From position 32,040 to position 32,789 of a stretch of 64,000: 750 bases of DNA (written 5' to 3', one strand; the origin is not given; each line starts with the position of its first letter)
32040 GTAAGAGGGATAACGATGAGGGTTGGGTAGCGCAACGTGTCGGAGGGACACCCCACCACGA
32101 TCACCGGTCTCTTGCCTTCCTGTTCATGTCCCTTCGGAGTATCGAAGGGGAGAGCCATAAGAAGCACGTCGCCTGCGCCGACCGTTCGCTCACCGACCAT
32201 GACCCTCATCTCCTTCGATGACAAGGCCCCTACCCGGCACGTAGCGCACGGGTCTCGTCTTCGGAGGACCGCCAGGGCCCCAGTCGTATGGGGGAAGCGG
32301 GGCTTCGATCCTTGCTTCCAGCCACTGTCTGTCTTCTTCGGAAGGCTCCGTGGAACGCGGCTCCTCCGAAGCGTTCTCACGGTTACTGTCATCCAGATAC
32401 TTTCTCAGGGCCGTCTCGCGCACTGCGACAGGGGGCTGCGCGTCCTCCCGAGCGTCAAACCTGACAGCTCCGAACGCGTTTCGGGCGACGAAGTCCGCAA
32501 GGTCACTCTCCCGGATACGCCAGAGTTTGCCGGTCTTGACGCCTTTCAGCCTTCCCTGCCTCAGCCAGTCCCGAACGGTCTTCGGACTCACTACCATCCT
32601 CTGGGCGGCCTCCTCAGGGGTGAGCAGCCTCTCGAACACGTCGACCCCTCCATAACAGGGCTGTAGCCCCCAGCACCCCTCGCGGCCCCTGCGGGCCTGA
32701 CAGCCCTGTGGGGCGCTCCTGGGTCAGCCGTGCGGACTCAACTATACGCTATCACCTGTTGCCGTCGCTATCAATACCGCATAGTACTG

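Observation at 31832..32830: MazF/PemK toxin with HTH-type antitoxin inserted between hfq and spoVK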

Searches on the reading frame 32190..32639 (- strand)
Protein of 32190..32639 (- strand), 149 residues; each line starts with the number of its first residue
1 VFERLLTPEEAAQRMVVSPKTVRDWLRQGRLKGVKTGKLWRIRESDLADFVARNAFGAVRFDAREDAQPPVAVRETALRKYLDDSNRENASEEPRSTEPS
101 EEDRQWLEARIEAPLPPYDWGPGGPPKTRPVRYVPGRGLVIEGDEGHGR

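Call 4: search_protein_families(library=pfam, proteins=[window:32190-32639:-], max_evalue=0.1)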
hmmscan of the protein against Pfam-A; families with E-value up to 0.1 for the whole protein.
window:32190-32639:- (149 aa): 6 families
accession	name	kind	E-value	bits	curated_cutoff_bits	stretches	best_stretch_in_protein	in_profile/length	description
PF12728.13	HTH_17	-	9e-15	55.1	27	1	5-54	1-50/51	Helix-turn-helix domain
PF00376.29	MerR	-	0.002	18.4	28.2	1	7-36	1-31/38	MerR family regulatory protein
PF13551.12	HTH_29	-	0.0037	17.8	28.1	1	6-34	13-41/64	Winged helix-turn helix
PF13384.12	HTH_23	-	0.012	15.8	24.6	1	4-28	16-40/50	Homeodomain-like domain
PF08281.18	Sigma70_r4_2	-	0.022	14.8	25.7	1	6-32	27-53/54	Sigma-70, region 4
PF13411.12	MerR_1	-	0.052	14.1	21.6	1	7-38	2-33/69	MerR HTH family regulatory protein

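Call 5: search_protein_families(library=ncbifam, proteins=[window:32190-32639:-], max_evalue=0.1)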
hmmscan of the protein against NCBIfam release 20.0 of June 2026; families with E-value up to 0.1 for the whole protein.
window:32190-32639:- (149 aa): 6 families
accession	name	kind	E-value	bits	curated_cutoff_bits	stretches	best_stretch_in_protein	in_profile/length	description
TIGR01764.1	excise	domain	1.3e-13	51.1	28.8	1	5-52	1-48/49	excisionase family DNA-binding protein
NF033787.1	HTH_BldC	subfamily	6.2e-07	29.2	77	1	4-46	1-44/49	BldC family transcriptional regulator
NF047737.1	antiphage_MADS1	equivalog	0.00076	19.7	80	1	3-49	1-47/49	methylation-associated defense system helix-turn-helix domain-containing protein MAD1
NF033518.0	transpos_IS607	equivalog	0.0065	16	110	1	10-53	2-46/187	IS607 family transposase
NF033545.0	transpos_IS630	equivalog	0.044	13.2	100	1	7-35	14-42/299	IS630 family transposase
NF033546.1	transpos_IS21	equivalog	0.088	12.3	160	0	6-52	9-33/294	IS21 family transposase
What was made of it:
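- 32478..32627 (-): Antitoxin residues 5-54: an HTH_17 / excisionase / BldC-like winged helix-turn-helix, the predicted DNA-binding head. PF12728 9e-15 and TIGR01764 1.3e-13 (calls 4, 5).
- On Excisionase / recombination directionality factor (TIGR01764): 51.1 bits against a cutoff of 28.8 (call 5).
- On BldC family of minimal MerR-like regulators: NF033787 HTH_BldC scores 29 bits against a cutoff of 77, so it is not a BldC orthologue (call 5).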

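Call 11: find_homologous_proteins(query=window:32190-32639:-)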
Query window:32190-32639:- (149 aa): 19 proteins with E <= 0.001 among 69 candidates.
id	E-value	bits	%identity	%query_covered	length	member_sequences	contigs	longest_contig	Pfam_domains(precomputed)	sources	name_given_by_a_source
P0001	1.1e-92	326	99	100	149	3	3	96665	PF12728.14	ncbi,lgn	ncbi:MAG: helix-turn-helix domain-containing protein [Bacteroidota bacterium]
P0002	5.2e-72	259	79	100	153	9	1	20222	PF12728.14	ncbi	-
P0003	1.7e-69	251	77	100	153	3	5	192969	PF12728.14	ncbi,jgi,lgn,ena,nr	ncbi:MAG: helix-turn-helix domain-containing protein [Firmicutes bacterium]|nr:helix-turn-helix doma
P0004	2.0e-37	147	51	99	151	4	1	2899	PF12728.14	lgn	-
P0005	1.1e-36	144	49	99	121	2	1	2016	PF12728.14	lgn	-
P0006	1.8e-36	144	47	99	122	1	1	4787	PF12728.14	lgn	-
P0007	1.3e-27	115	46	95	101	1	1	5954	PF12728.14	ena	-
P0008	4.0e-26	110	46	100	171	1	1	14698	PF12728.14,PF21531.4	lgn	-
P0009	2.5e-25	107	43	93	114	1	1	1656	PF12728.14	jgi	jgi:excisionase family DNA binding protein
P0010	4.2e-22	97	41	96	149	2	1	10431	PF12728.14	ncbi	-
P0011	7.0e-22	96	41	95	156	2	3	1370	PF12728.14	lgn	-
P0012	1.1e-20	92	39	95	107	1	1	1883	PF12728.14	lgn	-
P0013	1.7e-20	92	39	95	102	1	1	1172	PF12728.14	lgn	-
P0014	1.1e-18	86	82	34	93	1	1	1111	PF12728.14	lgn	-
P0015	3.0e-18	84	43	82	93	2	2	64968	PF12728.14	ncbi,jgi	ncbi:MAG: helix-turn-helix domain-containing protein [Bacillota bacterium]|jgi:excisionase family DN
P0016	4.2e-17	81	78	34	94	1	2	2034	PF12728.14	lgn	-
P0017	9.3e-17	80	75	34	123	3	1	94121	PF12728.14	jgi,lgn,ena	-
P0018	1.1e-15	76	73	34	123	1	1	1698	PF12728.14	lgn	-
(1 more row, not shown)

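Call 17: search_solved_structures(query=A1, max_evalue=1, show_alignments=3)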
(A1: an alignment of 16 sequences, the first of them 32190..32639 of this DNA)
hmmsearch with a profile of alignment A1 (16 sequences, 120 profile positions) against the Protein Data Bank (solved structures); distinct sequences matched with E-value up to 1: 7.
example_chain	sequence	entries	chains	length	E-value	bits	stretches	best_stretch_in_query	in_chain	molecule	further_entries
6ama_A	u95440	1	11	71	1.1e-08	38.2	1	3-54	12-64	Putative DNA-binding protein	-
6amk_A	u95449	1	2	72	3.1e-08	36.8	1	5-54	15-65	Putative DNA-binding protein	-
4j2n_A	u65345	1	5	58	0.00022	24.4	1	10-51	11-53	Gp37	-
7ase_A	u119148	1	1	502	0.76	13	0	33-65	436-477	Eukaryotic translation initiation factor 3 subunit 7-like protein, putative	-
5xyi_D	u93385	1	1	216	0.85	12.8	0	30-64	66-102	Ribosomal protein S3, putative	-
8tac_A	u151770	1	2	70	0.88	12.8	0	6-29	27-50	DBP48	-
7z0o_D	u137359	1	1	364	0.97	12.6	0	3-79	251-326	RNA polymerase I-specific transcription initiation factor RRN5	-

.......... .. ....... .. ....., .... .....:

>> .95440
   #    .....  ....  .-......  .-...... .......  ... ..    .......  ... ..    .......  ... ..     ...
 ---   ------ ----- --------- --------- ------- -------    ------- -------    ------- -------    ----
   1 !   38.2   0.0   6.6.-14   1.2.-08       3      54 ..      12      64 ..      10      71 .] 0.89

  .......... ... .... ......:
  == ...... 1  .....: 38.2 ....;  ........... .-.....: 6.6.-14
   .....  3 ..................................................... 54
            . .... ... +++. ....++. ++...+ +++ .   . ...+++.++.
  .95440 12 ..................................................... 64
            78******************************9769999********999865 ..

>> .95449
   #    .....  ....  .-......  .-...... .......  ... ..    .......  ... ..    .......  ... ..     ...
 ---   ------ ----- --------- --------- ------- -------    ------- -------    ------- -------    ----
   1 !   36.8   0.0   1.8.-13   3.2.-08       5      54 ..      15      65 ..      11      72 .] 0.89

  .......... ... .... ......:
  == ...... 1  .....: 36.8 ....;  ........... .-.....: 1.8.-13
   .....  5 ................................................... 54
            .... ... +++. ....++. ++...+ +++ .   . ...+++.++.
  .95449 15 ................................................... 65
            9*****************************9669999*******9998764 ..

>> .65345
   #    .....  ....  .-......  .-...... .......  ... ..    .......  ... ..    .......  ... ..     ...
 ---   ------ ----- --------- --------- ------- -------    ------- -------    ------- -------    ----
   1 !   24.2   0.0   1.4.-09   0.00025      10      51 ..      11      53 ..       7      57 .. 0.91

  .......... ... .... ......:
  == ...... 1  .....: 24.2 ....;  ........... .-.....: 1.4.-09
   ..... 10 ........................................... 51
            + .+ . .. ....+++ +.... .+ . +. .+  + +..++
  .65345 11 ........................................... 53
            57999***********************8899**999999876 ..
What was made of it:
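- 32478..32627 (-): BldC 6ama at E 1e-8 by sequence profile (call 17).
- It matches TIGR01764 'excise' and is BldC-like (calls 5, 17).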

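Call 18: find_encoding_contigs(protein=P0008, flank=4000, max_places=2)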
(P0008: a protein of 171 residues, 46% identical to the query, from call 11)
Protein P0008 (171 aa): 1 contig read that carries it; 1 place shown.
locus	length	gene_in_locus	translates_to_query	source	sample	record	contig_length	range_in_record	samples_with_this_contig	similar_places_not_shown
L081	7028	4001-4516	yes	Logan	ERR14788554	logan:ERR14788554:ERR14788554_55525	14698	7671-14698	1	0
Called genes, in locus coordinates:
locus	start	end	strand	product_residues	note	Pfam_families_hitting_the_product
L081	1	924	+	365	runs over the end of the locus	PF00248:Aldo_ket_red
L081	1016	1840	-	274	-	PF06182:ABC2_membrane_6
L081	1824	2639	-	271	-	-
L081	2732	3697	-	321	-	PF00005:ABC_tran, PF13304:AAA_21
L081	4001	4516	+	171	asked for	PF21531:Rv2175c_wHTH (weak), PF12728:HTH_17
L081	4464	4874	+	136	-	PF02452:PemK_toxin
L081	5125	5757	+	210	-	PF01470:Peptidase_C15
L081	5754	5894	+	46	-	-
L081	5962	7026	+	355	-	?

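Call 19: find_encoding_contigs(protein=P0010, flank=4000, max_places=2)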
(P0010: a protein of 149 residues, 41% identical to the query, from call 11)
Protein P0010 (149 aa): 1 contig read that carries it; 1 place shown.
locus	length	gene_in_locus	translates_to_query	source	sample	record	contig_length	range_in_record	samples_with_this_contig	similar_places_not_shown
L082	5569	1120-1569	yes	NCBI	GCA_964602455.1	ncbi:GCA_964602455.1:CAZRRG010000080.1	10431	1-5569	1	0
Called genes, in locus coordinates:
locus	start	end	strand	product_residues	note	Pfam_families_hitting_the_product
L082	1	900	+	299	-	?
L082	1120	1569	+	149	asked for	PF12728:HTH_17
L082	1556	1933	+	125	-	PF02452:PemK_toxin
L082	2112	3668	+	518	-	PF12833:HTH_18, PF00165:HTH_AraC (weak), PF12833:HTH_18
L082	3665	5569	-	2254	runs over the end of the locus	?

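Call 20: find_encoding_contigs(protein=P0015, flank=4000, max_places=2)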
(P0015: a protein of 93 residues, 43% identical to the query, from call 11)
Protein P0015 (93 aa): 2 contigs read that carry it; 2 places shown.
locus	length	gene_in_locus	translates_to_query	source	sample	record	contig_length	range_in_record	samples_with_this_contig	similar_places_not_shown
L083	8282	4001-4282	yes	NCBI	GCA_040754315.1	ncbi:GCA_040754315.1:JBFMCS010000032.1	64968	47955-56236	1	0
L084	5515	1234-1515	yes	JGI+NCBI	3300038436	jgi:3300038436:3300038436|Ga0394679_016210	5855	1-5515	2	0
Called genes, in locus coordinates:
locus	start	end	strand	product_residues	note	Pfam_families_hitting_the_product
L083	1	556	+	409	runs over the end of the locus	PF02491:SHS2_FTSA, PF06723:MreB_Mbl, PF14450:FtsA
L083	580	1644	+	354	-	PF00091:Tubulin, PF12327:FtsZ_C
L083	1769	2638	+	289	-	PF03419:Peptidase_U4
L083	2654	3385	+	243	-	PF04542:Sigma70_r2, PF04545:Sigma70_r4, PF01381:HTH_3 (weak)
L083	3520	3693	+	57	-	PF03841:SelA (weak)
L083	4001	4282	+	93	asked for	PF12728:HTH_17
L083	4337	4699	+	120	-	PF02452:PemK_toxin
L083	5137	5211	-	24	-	-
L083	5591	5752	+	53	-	PF04945:YHS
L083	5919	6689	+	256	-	PF04542:Sigma70_r2, PF04539:Sigma70_r3, PF08281:Sigma70_r4_2, PF04545:Sigma70_r4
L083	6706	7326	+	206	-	PF09551:Spore_II_R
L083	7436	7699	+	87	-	PF05239:PRC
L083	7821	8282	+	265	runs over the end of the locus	PF02578:Cu-oxidase_4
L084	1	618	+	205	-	?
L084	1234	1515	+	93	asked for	PF12728:HTH_17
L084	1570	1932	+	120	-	PF02452:PemK_toxin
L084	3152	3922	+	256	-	PF04542:Sigma70_r2, PF04539:Sigma70_r3, PF08281:Sigma70_r4_2, PF04545:Sigma70_r4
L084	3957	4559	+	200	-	PF09551:Spore_II_R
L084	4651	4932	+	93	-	PF05239:PRC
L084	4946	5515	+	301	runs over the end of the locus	PF02578:Cu-oxidase_4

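Call 21: find_encoding_contigs(protein=P0017, flank=4000, max_places=2)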
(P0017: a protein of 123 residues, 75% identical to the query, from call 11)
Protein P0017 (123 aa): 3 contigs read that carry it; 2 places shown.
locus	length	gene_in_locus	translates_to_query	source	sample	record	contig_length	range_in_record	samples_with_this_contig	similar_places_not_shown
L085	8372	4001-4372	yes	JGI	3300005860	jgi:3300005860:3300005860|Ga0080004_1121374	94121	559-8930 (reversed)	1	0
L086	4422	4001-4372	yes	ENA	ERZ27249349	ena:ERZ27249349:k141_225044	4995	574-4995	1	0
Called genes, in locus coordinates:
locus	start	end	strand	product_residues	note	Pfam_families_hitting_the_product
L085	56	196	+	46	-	-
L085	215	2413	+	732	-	PF07833:Cu_amine_oxidN1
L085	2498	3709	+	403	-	PF02321:OEP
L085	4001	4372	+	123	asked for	PF12728:HTH_17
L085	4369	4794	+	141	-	-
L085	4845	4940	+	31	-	-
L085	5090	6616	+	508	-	PF25917:BSH_RND, PF25973:BSH_CzcB (faint), PF25881:HH_YBHG, PF25885:HH_EMRA (weak), PF25954:Beta-barrel_RND_2, PF25990:Beta-barrel_YknX, PF26002:Beta-barrel_AprE, PF25975:CzcB_C (weak), +2 more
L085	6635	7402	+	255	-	PF00005:ABC_tran, PF13304:AAA_21 (faint)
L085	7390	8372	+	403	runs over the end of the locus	PF12704:MacB_PCD, PF02687:FtsX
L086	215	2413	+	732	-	PF07833:Cu_amine_oxidN1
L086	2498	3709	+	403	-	PF02321:OEP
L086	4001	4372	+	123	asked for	PF12728:HTH_17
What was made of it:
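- A homologue with a different C-terminus (P0017) is instead followed by a gene with no Pfam match (call 21).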

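Call 33: find_encoding_contigs(protein=P0004, flank=3000, max_places=1)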
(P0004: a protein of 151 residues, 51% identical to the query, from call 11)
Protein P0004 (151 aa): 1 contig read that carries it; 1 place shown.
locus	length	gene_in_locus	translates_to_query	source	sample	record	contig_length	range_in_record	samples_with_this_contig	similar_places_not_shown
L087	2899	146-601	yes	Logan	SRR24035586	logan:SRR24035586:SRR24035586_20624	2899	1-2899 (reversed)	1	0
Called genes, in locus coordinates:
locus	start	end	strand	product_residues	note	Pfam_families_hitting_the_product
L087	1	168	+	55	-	?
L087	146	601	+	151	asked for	PF12728:HTH_17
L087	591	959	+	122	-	PF02452:PemK_toxin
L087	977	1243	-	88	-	-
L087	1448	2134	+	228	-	PF00565:SNase, PF02805:Ada_Zn_binding (weak)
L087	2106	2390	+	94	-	-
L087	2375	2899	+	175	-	?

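Call 34: find_encoding_contigs(protein=P0006, flank=4000, max_places=1)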
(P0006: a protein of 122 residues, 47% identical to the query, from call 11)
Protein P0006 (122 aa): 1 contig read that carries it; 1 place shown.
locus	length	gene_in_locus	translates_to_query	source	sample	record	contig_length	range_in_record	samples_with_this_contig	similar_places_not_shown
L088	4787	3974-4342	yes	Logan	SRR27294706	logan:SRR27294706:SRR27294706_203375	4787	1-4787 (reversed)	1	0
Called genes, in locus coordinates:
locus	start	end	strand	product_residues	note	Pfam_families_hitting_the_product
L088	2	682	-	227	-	?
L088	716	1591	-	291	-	PF02163:Peptidase_M50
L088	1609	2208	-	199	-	PF01551:Peptidase_M23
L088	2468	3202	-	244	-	PF13263:PHP_C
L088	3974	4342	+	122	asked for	PF12728:HTH_17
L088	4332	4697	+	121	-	PF02452:PemK_toxin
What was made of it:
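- Related pairs lie between sigE and sigG (L083/L084) and near an M23/M50 peptidase pair (L088) (calls 20, 34).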

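Call 35: find_encoding_contigs(protein=P0007, flank=4000, max_places=1)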
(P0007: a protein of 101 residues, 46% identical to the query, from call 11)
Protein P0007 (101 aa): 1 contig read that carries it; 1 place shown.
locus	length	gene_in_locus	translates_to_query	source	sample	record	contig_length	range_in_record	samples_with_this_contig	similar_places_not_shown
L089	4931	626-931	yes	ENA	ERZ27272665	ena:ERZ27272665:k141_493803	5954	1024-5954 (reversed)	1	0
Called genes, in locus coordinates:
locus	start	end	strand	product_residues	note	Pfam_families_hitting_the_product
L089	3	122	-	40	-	?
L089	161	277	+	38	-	-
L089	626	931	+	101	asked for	PF12728:HTH_17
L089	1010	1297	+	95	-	PF02452:PemK_toxin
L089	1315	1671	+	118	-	-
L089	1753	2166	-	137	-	PF04828:GFA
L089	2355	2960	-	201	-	-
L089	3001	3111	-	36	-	-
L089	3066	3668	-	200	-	PF04229:GrpB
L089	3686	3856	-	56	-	-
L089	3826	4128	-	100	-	-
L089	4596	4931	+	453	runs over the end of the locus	?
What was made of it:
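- Contexts of other homologues are unrelated to sporulation (calls 18, 19, 33, 35).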

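Call 36: find_encoding_contigs(protein=P0012, flank=2000, max_places=1)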
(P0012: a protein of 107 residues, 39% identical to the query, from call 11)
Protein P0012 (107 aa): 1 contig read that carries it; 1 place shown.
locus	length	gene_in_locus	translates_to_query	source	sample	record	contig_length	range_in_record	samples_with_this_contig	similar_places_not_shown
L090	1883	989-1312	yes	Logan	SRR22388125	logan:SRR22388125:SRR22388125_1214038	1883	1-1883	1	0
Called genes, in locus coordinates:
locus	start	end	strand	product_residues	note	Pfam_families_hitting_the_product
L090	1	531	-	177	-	?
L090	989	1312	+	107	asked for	PF12728:HTH_17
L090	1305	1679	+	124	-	PF02452:PemK_toxin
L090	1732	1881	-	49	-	?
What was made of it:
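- On Type II toxin-antitoxin module: 7 of 7 looked-up homologues (calls 18-20, 33-36).
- Pairing: 7 of 7 distant antitoxin homologues are followed by a PemK gene in unrelated contexts (calls 18-20, 33-36).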

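Call 44: search_protein_families(library=pfam, alignment_id=A4, max_evalue=0.01)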
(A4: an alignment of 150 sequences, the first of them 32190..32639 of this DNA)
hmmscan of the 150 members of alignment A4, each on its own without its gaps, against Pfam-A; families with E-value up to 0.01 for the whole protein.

A. member 1, window:32190-32639:- (149 aa): 3 families
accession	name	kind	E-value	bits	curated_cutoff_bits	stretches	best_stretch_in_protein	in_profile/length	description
PF12728.13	HTH_17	-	9e-15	55.1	27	1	5-54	1-50/51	Helix-turn-helix domain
PF00376.29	MerR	-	0.002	18.4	28.2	1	7-36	1-31/38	MerR family regulatory protein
PF13551.12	HTH_29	-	0.0037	17.8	28.1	0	6-34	13-41/64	Winged helix-turn helix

B. families by the number of members that match (of 150 scanned): 47 families (the first 25 are shown)
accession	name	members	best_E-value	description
PF12728.13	HTH_17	26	6.5e-18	Helix-turn-helix domain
PF13443.12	HTH_26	11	7.7e-09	Cro/C1-type HTH DNA-binding domain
PF13384.12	HTH_23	9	9.3e-06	Homeodomain-like domain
PF01954.22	AF2212-like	8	6.7e-11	AF2212-like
PF00376.29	MerR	7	0.00035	MerR family regulatory protein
PF01381.28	HTH_3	6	2e-07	Helix-turn-helix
PF21531.3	Rv2175c_wHTH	4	6.8e-05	DNA-binding protein Rv2175c, wHTH domain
PF13551.12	HTH_29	4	0.00066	Winged helix-turn helix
PF08281.18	Sigma70_r4_2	4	0.004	Sigma-70, region 4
PF10047.15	DUF2281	3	5e-07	Protein of unknown function (DUF2281)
PF13411.12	MerR_1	3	4.5e-05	MerR HTH family regulatory protein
PF13560.12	HTH_31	3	0.0003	Helix-turn-helix domain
PF04014.23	MazE_antitoxin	2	5.4e-11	Antidote-toxin recognition MazE, bacterial antitoxin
PF13309.12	HTH_22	2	4.1e-05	HTH domain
PF02381.23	MraZ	2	5.3e-05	MraZ protein, putative antitoxin-like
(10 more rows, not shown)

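Call 54: predict_structure(alignment_id=A1)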
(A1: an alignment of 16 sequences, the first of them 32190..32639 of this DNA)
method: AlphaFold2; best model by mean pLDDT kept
length: 149 residues; sequences in the alignment: 16
mean_pLDDT: 70.5   pTM: 0.35
mean pLDDT of the five models: 70.5, 67.2, 66.9, 66.9, 65.6
residues with pLDDT >= 90: 4; 70-90: 90; 50-70: 23; < 50: 32
segments of 3 or more residues with pLDDT < 50: 57-74, 78-84, 147-149
pLDDT, mean of each block of 10 residues (from residue 1): 79 86 88 87 87 62 43 49 48 60 76 79 78 79 54
secondary structure, 60 per line:
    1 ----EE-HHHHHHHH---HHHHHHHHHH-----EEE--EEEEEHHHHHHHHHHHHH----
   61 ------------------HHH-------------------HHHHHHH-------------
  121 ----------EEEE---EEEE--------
elements in order: H8-15 H19-28 E34-36 E39-43 H44-56 H101-107 E131-134 E138-141
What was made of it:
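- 32478..32627 (-): AF2 pLDDT is 79-88 (call 54).
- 32343..32471 (-): Antitoxin residues 57-99: a linker of variable length, predicted to be disordered. pLDDT is below 50 for 57-74 and 78-84 (call 54).
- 32193..32342 (-): Antitoxin residues 100-149: the conserved C-terminal tail, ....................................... It is the predicted MazF-binding and neutralising module. AF2 pLDDT is 76-79, with a short helix and a beta hairpin (call 54).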

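Call 66: fold_search(model_id=the predicted structure, library=pdb)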
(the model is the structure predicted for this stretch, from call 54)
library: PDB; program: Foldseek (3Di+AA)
matches with E <= 10: 729; with E <= 0.001: 2
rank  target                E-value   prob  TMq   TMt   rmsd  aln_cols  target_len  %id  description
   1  6ama_B                6.4e-04  1.00  0.32  0.80   1.4        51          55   41  Structure of S. coelicolor/S. venezuelae BldC-smeA-ssfA complex to 3.09 Angstrom (released 2018-03-28)
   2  6ama_Y                7.8e-04  1.00  0.32  0.77   1.4        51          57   41  Structure of S. coelicolor/S. venezuelae BldC-smeA-ssfA complex to 3.09 Angstrom (released 2018-03-28)
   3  6ama_P                1.7e-03  1.00  0.32  0.79   1.6        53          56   40  Structure of S. coelicolor/S. venezuelae BldC-smeA-ssfA complex to 3.09 Angstrom (released 2018-03-28)
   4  6ama_H                1.9e-03  1.00  0.32  0.81   1.3        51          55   41  Structure of S. coelicolor/S. venezuelae BldC-smeA-ssfA complex to 3.09 Angstrom (released 2018-03-28)
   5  6ama_A                2.1e-03  1.00  0.32  0.81   1.4        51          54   41  Structure of S. coelicolor/S. venezuelae BldC-smeA-ssfA complex to 3.09 Angstrom (released 2018-03-28)
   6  6amk_A                5.5e-03  1.00  0.31  0.84   1.2        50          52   40  Structure of Streptomyces venezuelae BldC-whiI opt complex (released 2018-03-28)
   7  6amk_B                7.2e-03  1.00  0.31  0.84   1.3        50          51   40  Structure of Streptomyces venezuelae BldC-whiI opt complex (released 2018-03-28)
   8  7lwr_A                1.3e-02  1.00  0.29  0.71   2.0        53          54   19  Structural and Biochemical Insight into Assembly of Molecular Motors Involved in Viral DNA Packaging (released 2022-03-09)
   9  4j2n_A                1.6e-02  1.00  0.29  0.74   1.4        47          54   30  Crystal Structure of mycobacteriophage Pukovnik Xis (released 2013-10-23)
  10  4j2n_C                2.0e-02  1.00  0.30  0.72   3.1        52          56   27  Crystal Structure of mycobacteriophage Pukovnik Xis (released 2013-10-23)
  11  5i44_I                2.3e-02  1.00  0.30  0.60   2.8        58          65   19  Structure of RacA-DNA complex; P21 form (released 2016-05-04)
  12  8dgl_B                2.6e-02  1.00  0.30  0.63   1.4        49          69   24  Crystal Structure of the RdfS Excisionase (released 2022-10-05)
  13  5i44_A                3.2e-02  1.00  0.32  0.63   2.5        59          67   19  Structure of RacA-DNA complex; P21 form (released 2016-05-04)
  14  2zhh                  3.9e-02  1.00  0.30  0.37   2.3        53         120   21  Crystal structure of SoxR (released 2008-03-25)
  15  5i44_B                5.1e-02  1.00  0.30  0.60   2.7        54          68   18  Structure of RacA-DNA complex; P21 form (released 2016-05-04)
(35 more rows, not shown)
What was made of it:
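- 32478..32627 (-): Foldseek finds 41% identity and rmsd 1.4 A (call 66).
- On BldC family of minimal MerR-like regulators: Calls 17, 54 and 66.
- Closest known: BldC of Streptomyces. Same: It is the closest solved structure to the antitoxin head (41% identity, rmsd 1.4 A; call 66).
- Antitoxin head: HTH_17 and TIGR01764 (calls 4, 5); BldC 6ama (calls 17, 66).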

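Call 73: search_protein_families(library=padloc, proteins=[window:32190-32639:-], max_evalue=0.01)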
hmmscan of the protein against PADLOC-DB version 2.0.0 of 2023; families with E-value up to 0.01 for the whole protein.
window:32190-32639:- (149 aa): 2 families
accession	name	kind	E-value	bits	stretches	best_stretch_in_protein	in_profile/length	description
PDLC04133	mad1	-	1.1e-10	39.7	1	3-50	3-50/60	mads_1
PDLC03348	MTase_II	-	0.0048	13.5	1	6-40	11-46/727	Type II methyltransferase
